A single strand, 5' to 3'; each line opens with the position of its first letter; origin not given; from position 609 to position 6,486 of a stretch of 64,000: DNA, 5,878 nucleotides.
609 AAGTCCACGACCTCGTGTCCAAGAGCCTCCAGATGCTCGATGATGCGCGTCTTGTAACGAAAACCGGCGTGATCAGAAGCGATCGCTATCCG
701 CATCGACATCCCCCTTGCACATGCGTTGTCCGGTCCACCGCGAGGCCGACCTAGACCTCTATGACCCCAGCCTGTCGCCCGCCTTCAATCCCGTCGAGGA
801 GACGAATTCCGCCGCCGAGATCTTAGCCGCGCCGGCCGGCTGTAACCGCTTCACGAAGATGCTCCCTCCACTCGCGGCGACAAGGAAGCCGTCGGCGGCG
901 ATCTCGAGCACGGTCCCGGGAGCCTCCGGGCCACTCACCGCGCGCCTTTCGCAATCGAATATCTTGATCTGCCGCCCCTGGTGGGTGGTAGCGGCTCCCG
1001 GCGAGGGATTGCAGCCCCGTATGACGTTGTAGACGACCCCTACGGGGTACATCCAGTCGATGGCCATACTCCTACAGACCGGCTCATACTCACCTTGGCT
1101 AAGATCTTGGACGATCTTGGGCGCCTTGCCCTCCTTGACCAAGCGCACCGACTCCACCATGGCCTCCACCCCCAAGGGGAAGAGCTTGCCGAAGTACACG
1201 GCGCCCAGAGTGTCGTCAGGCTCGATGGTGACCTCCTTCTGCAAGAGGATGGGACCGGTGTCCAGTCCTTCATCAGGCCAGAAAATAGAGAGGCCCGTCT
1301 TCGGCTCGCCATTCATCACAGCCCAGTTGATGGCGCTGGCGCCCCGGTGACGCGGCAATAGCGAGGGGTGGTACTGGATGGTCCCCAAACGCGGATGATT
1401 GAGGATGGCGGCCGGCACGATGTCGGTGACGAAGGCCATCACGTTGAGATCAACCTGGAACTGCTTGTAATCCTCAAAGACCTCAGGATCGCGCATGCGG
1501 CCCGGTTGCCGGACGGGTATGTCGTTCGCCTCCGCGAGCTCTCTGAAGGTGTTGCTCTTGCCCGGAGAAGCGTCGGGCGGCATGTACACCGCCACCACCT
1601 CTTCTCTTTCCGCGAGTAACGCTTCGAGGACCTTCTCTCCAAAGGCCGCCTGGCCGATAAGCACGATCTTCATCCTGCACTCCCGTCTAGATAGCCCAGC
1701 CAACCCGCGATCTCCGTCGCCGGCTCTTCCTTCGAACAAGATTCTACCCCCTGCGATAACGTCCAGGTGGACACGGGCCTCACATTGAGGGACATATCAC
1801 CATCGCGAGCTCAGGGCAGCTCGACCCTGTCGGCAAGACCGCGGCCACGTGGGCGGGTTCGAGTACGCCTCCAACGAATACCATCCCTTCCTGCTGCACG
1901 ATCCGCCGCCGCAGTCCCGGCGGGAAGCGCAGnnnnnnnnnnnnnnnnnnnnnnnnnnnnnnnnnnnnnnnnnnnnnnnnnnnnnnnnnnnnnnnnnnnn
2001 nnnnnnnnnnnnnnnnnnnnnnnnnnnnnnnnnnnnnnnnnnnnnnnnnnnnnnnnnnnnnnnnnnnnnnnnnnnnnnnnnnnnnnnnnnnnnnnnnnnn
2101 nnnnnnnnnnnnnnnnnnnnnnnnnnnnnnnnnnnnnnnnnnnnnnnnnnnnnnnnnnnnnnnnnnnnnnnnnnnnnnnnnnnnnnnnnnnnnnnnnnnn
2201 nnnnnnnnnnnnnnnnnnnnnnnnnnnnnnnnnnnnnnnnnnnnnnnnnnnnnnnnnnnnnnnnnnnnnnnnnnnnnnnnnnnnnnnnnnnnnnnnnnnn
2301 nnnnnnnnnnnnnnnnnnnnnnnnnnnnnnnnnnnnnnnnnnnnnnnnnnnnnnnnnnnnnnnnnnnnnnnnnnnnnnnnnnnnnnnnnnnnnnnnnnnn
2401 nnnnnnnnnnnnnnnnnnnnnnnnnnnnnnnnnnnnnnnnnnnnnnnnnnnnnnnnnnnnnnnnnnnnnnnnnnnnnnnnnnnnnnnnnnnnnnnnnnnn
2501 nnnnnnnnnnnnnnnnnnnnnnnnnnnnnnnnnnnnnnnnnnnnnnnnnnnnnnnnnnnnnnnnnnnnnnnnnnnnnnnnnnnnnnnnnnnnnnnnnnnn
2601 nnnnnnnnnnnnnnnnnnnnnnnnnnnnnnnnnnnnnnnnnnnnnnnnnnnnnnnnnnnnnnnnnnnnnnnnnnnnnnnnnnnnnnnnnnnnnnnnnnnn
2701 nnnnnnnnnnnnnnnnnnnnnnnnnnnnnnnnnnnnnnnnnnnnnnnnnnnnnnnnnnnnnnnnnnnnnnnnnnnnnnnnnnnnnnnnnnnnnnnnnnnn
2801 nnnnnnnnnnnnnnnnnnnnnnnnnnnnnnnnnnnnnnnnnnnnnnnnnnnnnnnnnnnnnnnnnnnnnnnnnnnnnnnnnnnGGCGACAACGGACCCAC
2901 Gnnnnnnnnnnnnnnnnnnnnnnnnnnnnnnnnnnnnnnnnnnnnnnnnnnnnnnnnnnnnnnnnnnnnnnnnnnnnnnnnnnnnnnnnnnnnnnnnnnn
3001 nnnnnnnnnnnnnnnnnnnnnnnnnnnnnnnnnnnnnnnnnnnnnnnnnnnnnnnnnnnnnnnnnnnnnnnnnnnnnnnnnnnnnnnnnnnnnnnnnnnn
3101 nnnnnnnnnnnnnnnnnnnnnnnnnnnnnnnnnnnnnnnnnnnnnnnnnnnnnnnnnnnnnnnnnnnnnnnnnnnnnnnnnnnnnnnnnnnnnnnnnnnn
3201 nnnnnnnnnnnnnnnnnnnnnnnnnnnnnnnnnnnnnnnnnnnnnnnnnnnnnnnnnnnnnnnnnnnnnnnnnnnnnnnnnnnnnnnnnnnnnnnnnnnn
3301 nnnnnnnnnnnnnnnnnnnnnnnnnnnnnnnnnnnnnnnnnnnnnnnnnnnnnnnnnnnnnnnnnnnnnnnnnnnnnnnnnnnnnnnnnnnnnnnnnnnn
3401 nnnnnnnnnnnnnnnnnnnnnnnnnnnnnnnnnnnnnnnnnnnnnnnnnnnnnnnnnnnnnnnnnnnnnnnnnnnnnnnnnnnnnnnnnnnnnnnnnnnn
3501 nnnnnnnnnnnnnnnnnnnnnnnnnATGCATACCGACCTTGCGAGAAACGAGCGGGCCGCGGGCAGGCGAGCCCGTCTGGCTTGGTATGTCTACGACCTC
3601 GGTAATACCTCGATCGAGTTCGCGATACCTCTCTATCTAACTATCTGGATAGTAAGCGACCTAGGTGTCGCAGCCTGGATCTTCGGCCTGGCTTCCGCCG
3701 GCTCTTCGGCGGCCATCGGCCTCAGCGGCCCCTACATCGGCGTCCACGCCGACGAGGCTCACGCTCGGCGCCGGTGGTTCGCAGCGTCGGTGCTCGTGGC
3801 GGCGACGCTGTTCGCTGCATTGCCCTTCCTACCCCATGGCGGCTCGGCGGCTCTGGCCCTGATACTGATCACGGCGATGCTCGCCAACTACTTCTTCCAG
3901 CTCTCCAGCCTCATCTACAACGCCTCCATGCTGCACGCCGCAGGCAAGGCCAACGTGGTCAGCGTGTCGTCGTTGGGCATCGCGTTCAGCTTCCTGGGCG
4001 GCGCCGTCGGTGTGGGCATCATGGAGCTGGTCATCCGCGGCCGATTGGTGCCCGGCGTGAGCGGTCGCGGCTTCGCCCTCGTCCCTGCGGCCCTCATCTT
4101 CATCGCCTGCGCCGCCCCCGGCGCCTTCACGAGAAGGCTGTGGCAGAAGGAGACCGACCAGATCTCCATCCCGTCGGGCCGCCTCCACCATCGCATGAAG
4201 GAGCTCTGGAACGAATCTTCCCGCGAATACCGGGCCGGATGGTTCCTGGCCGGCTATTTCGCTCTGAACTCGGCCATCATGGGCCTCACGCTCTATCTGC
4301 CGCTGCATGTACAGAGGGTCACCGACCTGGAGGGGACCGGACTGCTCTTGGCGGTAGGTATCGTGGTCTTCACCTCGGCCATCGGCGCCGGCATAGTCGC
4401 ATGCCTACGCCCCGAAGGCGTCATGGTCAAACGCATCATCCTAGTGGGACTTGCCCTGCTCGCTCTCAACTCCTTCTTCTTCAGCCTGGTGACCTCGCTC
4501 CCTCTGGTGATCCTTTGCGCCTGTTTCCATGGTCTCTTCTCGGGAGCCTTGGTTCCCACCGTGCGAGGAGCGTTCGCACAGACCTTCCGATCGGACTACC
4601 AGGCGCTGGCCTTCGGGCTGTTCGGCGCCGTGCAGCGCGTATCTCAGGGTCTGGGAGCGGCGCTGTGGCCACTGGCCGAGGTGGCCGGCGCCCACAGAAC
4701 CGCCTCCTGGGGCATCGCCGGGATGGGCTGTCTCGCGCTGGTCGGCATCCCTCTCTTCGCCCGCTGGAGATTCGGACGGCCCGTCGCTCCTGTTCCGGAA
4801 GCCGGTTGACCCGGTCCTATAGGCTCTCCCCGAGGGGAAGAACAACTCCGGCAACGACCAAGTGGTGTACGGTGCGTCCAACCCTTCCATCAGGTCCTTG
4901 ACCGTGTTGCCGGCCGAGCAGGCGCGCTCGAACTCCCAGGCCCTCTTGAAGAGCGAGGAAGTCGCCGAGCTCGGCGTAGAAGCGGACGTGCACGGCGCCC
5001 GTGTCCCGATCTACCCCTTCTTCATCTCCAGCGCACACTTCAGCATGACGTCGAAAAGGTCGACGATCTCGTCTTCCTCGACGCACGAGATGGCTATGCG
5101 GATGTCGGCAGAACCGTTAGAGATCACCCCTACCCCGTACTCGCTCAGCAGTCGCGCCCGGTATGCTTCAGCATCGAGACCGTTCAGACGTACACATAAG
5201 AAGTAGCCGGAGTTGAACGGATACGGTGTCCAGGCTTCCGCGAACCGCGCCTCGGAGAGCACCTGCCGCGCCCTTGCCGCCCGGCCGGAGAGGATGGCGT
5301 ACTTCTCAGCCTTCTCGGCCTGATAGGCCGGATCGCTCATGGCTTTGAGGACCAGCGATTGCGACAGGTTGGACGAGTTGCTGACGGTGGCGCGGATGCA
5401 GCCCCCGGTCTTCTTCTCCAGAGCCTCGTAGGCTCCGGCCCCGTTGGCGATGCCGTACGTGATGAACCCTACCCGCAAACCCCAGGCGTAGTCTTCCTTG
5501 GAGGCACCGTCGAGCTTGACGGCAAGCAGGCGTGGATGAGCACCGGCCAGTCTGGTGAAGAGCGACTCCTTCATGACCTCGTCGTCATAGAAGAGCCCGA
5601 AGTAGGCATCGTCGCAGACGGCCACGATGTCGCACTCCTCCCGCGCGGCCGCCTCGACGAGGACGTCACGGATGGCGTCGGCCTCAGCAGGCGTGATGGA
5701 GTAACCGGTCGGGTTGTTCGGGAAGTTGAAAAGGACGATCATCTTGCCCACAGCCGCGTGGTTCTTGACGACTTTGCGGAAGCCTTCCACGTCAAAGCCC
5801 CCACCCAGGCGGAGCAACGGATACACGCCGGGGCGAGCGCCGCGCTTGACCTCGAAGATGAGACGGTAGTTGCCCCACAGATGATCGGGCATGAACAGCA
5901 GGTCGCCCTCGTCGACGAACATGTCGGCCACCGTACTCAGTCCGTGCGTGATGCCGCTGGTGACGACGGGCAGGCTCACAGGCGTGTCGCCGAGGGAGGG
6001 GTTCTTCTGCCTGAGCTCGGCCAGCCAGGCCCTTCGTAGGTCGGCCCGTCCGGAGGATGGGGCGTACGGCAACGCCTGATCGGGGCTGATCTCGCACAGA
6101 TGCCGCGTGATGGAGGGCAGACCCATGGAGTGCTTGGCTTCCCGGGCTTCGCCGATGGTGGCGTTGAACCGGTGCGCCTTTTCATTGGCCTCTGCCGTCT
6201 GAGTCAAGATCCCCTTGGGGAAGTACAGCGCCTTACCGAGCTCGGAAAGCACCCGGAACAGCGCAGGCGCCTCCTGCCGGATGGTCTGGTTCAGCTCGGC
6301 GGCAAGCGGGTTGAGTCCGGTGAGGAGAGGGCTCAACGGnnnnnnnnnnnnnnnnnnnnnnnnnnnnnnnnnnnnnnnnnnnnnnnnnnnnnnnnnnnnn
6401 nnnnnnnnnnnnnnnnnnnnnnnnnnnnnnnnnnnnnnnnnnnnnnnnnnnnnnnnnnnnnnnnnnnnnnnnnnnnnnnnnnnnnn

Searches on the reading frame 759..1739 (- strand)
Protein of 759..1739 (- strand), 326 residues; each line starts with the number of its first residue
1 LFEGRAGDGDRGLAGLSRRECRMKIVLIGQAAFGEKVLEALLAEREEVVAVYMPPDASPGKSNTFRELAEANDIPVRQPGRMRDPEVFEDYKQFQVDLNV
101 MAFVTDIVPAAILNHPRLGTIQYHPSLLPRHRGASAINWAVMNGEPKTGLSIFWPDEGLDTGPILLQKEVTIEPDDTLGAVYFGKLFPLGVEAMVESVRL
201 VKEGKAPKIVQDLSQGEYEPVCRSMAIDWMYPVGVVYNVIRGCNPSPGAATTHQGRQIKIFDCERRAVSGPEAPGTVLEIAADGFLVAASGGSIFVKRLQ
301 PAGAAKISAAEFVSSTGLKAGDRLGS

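Call 67: search_protein_families(library=pfam, proteins=[window:759-1739:-], max_evalue=0.00001)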
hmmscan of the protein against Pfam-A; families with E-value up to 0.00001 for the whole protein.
window:759-1739:- (326 aa): 2 families
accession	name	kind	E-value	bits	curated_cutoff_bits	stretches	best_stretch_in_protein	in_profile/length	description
PF00551.24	Formyl_trans_N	-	2.7e-34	119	26.1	1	23-182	1-166/181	Formyl transferase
PF02911.23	Formyl_trans_C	-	4.7e-17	62.5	21.1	1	226-315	8-98/100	Formyl transferase, C-terminal domain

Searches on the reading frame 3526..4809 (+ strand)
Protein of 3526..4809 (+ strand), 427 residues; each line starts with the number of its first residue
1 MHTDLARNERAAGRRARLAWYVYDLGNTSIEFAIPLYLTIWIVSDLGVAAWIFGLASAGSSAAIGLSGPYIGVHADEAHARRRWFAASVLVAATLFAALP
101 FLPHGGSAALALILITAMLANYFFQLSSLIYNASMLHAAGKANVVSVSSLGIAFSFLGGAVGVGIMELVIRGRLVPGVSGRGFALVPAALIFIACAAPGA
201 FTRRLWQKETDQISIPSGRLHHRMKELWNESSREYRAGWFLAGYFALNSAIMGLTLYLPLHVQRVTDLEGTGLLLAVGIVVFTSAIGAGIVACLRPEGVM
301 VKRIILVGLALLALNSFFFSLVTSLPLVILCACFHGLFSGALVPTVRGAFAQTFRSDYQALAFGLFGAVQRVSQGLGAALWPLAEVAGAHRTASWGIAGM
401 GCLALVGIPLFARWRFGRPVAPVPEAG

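Call 67: search_protein_families(library=pfam, proteins=[window:3526-4809:+], max_evalue=0.00001)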
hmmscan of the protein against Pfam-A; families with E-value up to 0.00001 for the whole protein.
window:3526-4809:+ (427 aa): 1 family
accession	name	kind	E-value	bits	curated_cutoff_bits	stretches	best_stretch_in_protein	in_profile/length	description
PF07690.21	MFS_1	-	8.7e-16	58.2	33.4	2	33-290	15-254/347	Major Facilitator Superfamily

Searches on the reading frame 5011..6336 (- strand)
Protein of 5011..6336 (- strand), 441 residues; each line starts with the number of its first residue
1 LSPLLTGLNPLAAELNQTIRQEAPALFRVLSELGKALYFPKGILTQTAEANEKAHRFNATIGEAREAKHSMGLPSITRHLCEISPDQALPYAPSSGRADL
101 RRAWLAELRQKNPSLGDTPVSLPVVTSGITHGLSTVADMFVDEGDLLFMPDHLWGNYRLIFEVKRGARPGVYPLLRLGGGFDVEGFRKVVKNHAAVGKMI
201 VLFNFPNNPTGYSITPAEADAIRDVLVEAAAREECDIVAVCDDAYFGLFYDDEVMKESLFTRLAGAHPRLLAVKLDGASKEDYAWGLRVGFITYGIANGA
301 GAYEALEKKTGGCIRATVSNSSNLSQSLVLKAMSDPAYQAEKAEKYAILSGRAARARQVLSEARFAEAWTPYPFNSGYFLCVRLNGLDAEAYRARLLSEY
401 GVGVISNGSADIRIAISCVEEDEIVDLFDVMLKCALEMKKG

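Call 67: search_protein_families(library=pfam, proteins=[window:5011-6336:-], max_evalue=0.00001)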
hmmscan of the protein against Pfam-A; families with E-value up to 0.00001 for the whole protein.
window:5011-6336:- (441 aa): 1 family
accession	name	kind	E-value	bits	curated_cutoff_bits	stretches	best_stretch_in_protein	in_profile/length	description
PF00155.27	Aminotran_1_2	-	3.5e-25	89.4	19.7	1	87-424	34-354/361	Aminotransferase class I and II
